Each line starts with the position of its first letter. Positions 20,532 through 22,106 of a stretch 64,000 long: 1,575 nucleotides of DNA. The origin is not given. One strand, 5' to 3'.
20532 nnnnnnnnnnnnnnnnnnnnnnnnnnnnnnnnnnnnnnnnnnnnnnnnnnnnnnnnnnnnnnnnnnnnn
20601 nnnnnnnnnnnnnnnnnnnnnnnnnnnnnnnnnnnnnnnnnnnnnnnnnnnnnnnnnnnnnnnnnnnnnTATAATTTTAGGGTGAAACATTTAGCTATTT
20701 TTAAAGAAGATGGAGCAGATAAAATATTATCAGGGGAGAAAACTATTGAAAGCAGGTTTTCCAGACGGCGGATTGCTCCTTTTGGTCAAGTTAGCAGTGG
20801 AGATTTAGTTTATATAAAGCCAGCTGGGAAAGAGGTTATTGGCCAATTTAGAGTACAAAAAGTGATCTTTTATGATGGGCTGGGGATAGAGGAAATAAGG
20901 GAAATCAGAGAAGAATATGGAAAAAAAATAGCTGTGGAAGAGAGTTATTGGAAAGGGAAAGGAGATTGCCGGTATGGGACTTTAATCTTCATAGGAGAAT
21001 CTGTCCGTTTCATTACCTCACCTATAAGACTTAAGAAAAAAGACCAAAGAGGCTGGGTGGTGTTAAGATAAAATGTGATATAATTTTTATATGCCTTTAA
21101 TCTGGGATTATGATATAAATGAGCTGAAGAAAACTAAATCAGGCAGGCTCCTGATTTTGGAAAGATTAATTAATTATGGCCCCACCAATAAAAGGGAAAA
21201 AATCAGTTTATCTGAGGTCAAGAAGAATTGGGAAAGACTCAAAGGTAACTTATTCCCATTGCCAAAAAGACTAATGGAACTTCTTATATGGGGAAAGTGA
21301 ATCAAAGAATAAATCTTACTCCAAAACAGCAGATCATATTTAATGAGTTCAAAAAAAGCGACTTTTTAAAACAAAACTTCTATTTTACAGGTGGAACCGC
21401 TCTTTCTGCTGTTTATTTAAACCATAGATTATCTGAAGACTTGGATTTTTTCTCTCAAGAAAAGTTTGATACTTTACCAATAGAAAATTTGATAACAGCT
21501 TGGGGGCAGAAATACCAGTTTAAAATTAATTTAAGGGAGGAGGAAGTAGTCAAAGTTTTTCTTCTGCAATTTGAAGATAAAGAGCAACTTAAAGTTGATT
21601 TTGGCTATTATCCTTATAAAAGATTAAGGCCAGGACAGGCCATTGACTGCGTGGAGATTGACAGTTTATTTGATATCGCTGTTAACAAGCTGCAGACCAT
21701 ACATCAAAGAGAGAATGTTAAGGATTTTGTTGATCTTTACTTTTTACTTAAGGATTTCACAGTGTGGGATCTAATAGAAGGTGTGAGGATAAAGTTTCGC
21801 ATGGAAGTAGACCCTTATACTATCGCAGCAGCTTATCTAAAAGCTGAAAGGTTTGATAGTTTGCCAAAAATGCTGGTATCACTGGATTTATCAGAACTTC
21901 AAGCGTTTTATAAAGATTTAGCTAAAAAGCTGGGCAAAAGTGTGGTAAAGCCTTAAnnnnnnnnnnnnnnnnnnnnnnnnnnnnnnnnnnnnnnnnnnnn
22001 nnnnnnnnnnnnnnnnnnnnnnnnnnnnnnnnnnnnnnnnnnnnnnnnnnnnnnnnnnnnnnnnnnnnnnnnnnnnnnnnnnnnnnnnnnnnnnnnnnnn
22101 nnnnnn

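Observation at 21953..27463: Four-gene operon with three consecutive ATGA overlaps centred on a 1495-aa Cys-rich glycosidase-like secreted giant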

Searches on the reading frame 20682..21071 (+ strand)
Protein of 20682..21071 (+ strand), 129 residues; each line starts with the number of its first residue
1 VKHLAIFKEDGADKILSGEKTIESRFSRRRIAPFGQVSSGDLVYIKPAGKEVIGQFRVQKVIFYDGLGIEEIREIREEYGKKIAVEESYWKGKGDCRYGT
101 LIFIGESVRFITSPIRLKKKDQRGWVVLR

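Call 18: search_protein_families(library=pfam, proteins=[window:20682-21071:+], max_evalue=0.001)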
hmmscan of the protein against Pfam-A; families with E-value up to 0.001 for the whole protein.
window:20682-21071:+ (129 aa): 1 family
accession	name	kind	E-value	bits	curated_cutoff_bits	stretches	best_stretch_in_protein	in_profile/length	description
PF04266.20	ASCH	-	4.8e-05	24.4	21.2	1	7-81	3-67/103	ASCH domain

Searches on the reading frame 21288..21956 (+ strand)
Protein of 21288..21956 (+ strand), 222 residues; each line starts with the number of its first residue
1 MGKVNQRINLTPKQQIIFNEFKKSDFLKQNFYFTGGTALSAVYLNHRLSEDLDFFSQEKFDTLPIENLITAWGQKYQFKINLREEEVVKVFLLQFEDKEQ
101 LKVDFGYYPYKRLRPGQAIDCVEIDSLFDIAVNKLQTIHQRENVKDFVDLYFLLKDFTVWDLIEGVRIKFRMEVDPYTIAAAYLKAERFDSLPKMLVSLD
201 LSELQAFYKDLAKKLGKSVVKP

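Call 18: search_protein_families(library=pfam, proteins=[window:21288-21956:+], max_evalue=0.001)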
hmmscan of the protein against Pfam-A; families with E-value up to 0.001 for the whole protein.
window:21288-21956:+ (222 aa): 1 family
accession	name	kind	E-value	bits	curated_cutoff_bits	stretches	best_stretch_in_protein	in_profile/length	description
PF08843.17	AbiEii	-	6.9e-18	65.9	22.5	1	25-173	9-189/238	Nucleotidyl transferase AbiEii toxin, Type IV TA system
